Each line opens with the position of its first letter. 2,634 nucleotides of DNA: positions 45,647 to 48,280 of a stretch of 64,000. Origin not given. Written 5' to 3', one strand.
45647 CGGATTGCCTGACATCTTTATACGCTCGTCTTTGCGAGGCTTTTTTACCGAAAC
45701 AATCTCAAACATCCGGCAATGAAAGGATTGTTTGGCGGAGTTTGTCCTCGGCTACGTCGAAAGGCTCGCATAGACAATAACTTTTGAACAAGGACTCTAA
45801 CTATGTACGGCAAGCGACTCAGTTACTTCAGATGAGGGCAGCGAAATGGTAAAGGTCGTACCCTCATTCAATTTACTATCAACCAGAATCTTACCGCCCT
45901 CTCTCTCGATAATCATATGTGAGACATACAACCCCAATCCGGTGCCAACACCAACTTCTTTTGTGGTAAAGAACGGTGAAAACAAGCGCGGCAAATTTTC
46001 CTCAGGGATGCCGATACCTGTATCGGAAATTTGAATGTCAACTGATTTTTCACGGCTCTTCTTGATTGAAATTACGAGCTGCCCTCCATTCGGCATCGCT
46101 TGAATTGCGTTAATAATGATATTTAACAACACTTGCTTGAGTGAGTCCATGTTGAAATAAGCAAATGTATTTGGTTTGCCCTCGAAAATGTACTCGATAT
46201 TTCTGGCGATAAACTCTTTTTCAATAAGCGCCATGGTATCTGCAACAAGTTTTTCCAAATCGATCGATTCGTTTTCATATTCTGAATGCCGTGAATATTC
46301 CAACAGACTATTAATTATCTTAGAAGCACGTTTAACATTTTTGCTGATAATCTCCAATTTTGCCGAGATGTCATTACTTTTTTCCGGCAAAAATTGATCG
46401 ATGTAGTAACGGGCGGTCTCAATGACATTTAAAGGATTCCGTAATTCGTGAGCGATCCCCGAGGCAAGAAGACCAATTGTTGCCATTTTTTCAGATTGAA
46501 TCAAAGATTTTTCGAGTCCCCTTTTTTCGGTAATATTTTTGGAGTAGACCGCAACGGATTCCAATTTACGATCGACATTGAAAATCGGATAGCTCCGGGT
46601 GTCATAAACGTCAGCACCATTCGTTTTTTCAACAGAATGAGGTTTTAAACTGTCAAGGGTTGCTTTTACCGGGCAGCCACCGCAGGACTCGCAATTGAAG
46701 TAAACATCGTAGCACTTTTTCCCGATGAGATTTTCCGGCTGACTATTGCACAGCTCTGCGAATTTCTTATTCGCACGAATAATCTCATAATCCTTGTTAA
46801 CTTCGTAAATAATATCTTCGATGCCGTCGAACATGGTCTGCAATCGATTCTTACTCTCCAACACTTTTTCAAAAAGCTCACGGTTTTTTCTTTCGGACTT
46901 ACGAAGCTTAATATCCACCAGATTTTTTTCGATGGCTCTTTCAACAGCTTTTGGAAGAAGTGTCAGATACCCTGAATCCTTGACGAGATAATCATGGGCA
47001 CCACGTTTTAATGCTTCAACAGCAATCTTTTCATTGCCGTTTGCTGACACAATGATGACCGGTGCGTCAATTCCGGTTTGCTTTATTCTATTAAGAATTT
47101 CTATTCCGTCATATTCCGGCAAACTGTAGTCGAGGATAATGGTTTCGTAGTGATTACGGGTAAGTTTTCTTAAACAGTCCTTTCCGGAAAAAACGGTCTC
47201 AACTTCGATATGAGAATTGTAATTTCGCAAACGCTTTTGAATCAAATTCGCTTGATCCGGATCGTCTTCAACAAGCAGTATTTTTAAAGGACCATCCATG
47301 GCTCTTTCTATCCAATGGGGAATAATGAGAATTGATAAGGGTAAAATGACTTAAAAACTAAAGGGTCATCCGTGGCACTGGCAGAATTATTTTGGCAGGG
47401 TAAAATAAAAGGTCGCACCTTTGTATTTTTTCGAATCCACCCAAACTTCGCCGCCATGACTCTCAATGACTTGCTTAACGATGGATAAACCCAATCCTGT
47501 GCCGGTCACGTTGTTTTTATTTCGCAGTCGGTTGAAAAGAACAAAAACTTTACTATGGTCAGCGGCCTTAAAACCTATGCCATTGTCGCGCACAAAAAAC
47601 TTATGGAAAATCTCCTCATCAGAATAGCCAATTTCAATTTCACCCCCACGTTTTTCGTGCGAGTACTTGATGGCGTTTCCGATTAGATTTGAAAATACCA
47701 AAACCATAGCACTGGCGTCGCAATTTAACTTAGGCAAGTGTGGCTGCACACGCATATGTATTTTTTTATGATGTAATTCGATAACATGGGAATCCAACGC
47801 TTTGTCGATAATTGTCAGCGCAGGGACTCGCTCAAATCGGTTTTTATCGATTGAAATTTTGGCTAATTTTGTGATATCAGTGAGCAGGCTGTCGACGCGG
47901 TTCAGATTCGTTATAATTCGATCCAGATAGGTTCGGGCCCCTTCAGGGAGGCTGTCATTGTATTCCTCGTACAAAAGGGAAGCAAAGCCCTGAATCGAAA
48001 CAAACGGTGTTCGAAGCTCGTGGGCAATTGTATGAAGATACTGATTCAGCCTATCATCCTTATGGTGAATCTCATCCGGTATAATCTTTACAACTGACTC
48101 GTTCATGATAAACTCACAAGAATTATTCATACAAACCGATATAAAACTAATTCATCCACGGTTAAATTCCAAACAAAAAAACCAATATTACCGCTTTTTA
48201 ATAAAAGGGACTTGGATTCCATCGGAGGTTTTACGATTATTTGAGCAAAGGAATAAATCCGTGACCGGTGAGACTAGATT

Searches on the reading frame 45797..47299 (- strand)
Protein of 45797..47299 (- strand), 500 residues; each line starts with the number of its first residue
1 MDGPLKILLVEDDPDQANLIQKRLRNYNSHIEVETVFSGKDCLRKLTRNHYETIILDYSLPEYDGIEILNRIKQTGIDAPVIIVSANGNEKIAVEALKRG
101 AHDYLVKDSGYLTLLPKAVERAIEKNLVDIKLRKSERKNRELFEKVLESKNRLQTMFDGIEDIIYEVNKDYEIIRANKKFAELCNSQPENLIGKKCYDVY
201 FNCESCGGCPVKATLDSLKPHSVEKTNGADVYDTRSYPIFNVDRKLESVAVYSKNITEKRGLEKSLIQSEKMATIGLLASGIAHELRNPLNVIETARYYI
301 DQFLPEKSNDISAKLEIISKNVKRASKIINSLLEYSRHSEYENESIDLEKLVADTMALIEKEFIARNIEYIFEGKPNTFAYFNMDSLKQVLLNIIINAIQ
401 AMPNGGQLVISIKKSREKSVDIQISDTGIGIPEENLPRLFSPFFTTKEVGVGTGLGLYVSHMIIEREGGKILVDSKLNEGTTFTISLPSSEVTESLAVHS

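Call 3: search_protein_families(library=pfam, proteins=[window:45797-47299:-], max_evalue=1)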
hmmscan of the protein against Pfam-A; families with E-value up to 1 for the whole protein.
window:45797-47299:- (500 aa): 11 families
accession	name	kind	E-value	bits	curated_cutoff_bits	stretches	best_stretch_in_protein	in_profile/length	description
PF02518.31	HATPase_c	-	2.8e-26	92.5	26.4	1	385-489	4-109/111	Histidine kinase-, DNA gyrase B-, and HSP90-like ATPase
PF00072.30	Response_reg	-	1.2e-24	87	30.2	1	7-110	1-102/111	Response regulator receiver domain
PF00512.31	HisKA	-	5.8e-11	42.7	26.9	1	277-338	4-63/66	His Kinase A (phospho-acceptor) domain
PF13426.13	PAS_9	-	1.5e-08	35.2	27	1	162-258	2-103/103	PAS domain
PF08448.16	PAS_4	-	1.7e-06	28.7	23.1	1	157-260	1-109/110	PAS fold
PF00989.32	PAS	-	8.9e-06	26.1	22.6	1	152-204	2-54/113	PAS fold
PF13188.13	PAS_8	-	0.00049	20.3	21.8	1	151-192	1-43/65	PAS domain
PF13589.12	HATPase_c_3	-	0.00074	20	25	1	387-440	3-54/137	Histidine kinase-, DNA gyrase B-, and HSP90-like ATPase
PF10090.15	HPTransfase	-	0.016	15.4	22.9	1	389-422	34-66/123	Histidine phosphotransferase C-terminal domain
PF20274.4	cREC_REC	-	0.032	15.4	27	1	34-91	16-79/88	Cyclic-phosphate processing Receiver domain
PF11315.13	Med30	-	0.042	14.7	28.1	1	130-168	104-142/147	Mediator complex subunit 30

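Call 4: search_protein_families(library=ncbifam, proteins=[window:45797-47299:-], max_evalue=1)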
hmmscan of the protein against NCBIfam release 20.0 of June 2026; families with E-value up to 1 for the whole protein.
window:45797-47299:- (500 aa): 169 families (the best 25 are shown)
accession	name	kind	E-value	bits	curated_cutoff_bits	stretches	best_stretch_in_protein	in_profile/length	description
NF008468.0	PRK11360.1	equivalog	5.5e-71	239.7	646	1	141-492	258-611/616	two-component system sensor histidine kinase AtoS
NF007688.0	PRK10364.1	equivalog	5.2e-53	180.4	479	1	254-490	219-452/460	two-component system sensor histidine kinase ZraS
NF046020.1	HisKinCckABruc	equivalog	7.3e-51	173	1000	2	246-491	451-709/868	cell cycle histidine kinase CckA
NF047466.1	hybrid_RR_LvrB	exception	3.9e-50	171.1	500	2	244-489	121-376/377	hybrid histidine kinase/response regulator LvrB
NF010411.0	PRK13837.1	equivalog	1.9e-49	168.4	647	1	253-493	428-679/828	two-component system VirA-like sensor kinase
NF052574.1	HisKinEspCMyxo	equivalog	1.8e-48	165.3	1200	1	163-495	298-643/785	serine histidine kinase EspC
NF047497.1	HK_LIC_12097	equivalog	4.8e-47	160.5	500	1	142-489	2-366/367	LIC_12097 family sensor histidine kinase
NF046044.1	PnpS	equivalog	5.4e-46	157.4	400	1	132-488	36-390/390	two-component system histidine kinase PnpS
NF008302.0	PRK11091.1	equivalog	3.8e-42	144.4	838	2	121-494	124-510/779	aerobic respiration two-component sensor histidine kinase ArcB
NF053867.1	SprKinKinDBac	equivalog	4.9e-41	140.7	775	1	263-491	274-499/500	sporulation kinase KinD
NF038348.1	T2SS_HK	subfamily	1.4e-40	139.3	450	2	309-488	395-572/574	histidine kinase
NF010076.0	PRK13557.1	subfamily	2e-40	138.7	631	1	169-493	51-398/540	histidine kinase famiy protein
TIGR02956.1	TMAO_torS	equivalog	2.4e-39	135.2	676.5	2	282-491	471-684/967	TMAO reductase system sensor histidine kinase/response regulator TorS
NF047874.1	MASE3_PAS_HK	subfamily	1.2e-37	130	560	1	126-494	243-630/655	MASE3 domain-containing sensor histidine kinase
NF046026.1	HisKinCckACaul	equivalog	5.4e-37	127.2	1000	2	242-495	269-538/678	cell cycle histidine kinase CckA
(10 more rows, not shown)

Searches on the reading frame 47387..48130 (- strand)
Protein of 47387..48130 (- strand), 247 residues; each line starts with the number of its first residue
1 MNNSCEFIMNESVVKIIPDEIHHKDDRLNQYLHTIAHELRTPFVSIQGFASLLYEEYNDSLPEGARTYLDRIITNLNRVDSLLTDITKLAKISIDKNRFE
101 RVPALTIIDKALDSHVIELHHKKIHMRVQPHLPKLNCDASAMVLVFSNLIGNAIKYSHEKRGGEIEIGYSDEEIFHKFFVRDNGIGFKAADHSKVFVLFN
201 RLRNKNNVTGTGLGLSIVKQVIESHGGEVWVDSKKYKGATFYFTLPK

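Call 3: search_protein_families(library=pfam, proteins=[window:47387-48130:-], max_evalue=1)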
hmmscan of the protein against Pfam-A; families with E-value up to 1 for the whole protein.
window:47387-48130:- (247 aa): 4 families
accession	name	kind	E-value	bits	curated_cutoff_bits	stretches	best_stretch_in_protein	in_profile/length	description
PF02518.31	HATPase_c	-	7e-25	88.1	26.4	1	138-246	2-108/111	Histidine kinase-, DNA gyrase B-, and HSP90-like ATPase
PF00512.31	HisKA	-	1.6e-13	50.9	26.9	1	28-92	2-63/66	His Kinase A (phospho-acceptor) domain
PF14501.12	HATPase_c_5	-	0.00011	22.5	22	1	141-234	5-91/102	GHKL domain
PF19399.4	DUF5974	-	0.29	11.5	38.5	1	47-62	20-35/38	Family of unknown function (DUF5974)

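Call 4: search_protein_families(library=ncbifam, proteins=[window:47387-48130:-], max_evalue=1)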
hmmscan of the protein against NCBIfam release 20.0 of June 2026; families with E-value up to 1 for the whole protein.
window:47387-48130:- (247 aa): 86 families (the best 25 are shown)
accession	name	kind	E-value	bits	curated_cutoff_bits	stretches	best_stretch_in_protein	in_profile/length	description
NF047465.1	hybrid_HK_LvrA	exception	5.4e-43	147.1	1200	1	13-247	585-818/819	hybrid histidine kinase/response regulator LvrA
NF046044.1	PnpS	equivalog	2e-42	145.6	400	1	30-246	172-390/390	two-component system histidine kinase PnpS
TIGR02966.1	phoR_proteo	equivalog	5.7e-38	130.8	334.2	1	29-244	115-332/333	phosphate regulon sensor histidine kinase PhoR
NF033092.0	HK_WalK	equivalog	5.1e-35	121.1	725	1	26-246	370-593/594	cell wall metabolism sensor histidine kinase WalK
NF053855.1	HisKinPhoRBctds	equivalog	1.6e-32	112.7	500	1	25-247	357-583/583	two-component system sensor histidine kinase PhoR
NF006800.0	PRK09303.1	equivalog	6.3e-31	107.7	342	1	27-246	150-376/383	histidine kinase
NF008312.0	PRK11100.1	equivalog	1.2e-30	106.8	356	1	27-246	255-473/477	two-component system sensor histidine kinase CreC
NF045911.1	TCSHisKinNblS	equivalog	6.8e-30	104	1000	1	29-245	389-618/621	two-component system sensor histidine kinase NblS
NF045595.1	HK_scytonemin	equivalog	1.1e-29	103.3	865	1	18-246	405-634/637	scytonemin biosynthesis sensor histidine kinase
TIGR02956.1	TMAO_torS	equivalog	1.5e-29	102.8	676.5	1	30-246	466-681/967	TMAO reductase system sensor histidine kinase/response regulator TorS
NF008468.0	PRK11360.1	equivalog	4.5e-28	98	646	1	30-246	398-607/616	two-component system sensor histidine kinase AtoS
NF047874.1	MASE3_PAS_HK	subfamily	1.3e-27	96.9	560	1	22-246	392-624/655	MASE3 domain-containing sensor histidine kinase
NF033091.0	HK_VanS_ACDEFG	equivalog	9.5e-27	93.8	400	1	25-243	71-290/293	vancomycin resistance histidine kinase VanS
NF007793.0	PRK10490.1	equivalog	1.2e-26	93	1123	1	28-247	664-882/895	two-component system sensor histidine kinase KdpD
NF007007.0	PRK09470.1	equivalog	2.7e-26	92.5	486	1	30-246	247-458/463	envelope stress sensor histidine kinase CpxA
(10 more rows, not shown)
